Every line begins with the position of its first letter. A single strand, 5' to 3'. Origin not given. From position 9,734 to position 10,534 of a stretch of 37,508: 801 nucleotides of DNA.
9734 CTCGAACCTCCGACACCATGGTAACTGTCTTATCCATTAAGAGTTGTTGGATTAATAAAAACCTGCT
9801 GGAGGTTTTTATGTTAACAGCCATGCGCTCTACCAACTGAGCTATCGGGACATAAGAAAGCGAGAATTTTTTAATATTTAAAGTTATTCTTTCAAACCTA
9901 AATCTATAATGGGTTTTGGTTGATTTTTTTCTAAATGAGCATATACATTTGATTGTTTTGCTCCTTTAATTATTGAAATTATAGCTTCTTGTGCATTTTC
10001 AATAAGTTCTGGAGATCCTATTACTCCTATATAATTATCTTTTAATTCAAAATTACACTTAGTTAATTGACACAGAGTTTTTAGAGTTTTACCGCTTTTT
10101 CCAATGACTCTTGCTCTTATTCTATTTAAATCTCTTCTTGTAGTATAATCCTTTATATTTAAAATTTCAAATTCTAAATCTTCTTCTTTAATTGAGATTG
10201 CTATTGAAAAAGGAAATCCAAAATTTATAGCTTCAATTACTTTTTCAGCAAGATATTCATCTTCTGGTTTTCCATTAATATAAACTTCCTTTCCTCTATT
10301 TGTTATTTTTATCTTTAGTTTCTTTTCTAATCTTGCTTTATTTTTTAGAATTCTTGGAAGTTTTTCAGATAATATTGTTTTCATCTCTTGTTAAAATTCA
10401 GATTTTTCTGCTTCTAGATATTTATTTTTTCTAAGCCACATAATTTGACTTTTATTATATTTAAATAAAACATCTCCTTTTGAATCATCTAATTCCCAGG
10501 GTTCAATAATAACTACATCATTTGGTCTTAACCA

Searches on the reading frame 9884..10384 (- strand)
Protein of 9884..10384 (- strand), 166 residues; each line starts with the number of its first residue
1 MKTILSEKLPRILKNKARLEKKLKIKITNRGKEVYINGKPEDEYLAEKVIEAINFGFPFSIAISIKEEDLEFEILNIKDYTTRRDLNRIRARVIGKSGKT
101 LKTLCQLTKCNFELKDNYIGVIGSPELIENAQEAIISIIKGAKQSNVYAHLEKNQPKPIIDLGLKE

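Call 11: find_encoding_contigs(protein=window:9884-10384:-, flank=3000, max_places=10)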
Protein window:9884-10384:- (166 aa): 5 contigs read that carry it; 5 places shown.
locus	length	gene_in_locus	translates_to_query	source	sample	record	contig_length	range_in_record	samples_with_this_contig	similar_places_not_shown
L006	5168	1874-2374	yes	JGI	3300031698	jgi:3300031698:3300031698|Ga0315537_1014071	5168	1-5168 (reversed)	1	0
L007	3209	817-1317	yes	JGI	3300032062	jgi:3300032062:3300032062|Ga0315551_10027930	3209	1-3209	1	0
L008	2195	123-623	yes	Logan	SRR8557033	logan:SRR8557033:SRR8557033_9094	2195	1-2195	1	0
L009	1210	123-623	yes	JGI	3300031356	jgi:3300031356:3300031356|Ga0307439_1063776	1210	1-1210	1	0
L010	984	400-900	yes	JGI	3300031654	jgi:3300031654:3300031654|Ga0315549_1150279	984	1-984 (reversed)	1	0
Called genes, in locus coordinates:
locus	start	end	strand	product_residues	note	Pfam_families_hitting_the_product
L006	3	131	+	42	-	?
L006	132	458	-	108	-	-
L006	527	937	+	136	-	PF01873:eIF-5_eIF-2B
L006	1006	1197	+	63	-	PF18930:DUF5679 (weak)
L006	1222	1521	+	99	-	PF04242:DUF424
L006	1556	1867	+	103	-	PF01176:eIF-1a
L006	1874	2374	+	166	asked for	PF00013:KH_1 (faint), PF21800:KH_KRR1_2nd, PF22891:KH_PNO1_2nd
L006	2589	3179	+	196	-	PF00881:Nitroreductase (weak), PF14512:TM1586_NiRdase (weak), PF00881:Nitroreductase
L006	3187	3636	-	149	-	-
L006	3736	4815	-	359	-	PF00091:Tubulin, PF12327:FtsZ_C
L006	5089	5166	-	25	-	?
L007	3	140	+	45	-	?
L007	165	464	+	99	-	PF04242:DUF424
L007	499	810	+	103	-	PF01176:eIF-1a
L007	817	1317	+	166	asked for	PF00013:KH_1 (faint), PF21800:KH_KRR1_2nd, PF22891:KH_PNO1_2nd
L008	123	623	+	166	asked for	PF00013:KH_1 (faint), PF21800:KH_KRR1_2nd, PF22891:KH_PNO1_2nd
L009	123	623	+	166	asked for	PF00013:KH_1 (faint), PF21800:KH_KRR1_2nd, PF22891:KH_PNO1_2nd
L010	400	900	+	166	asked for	PF00013:KH_1 (faint), PF21800:KH_KRR1_2nd, PF22891:KH_PNO1_2nd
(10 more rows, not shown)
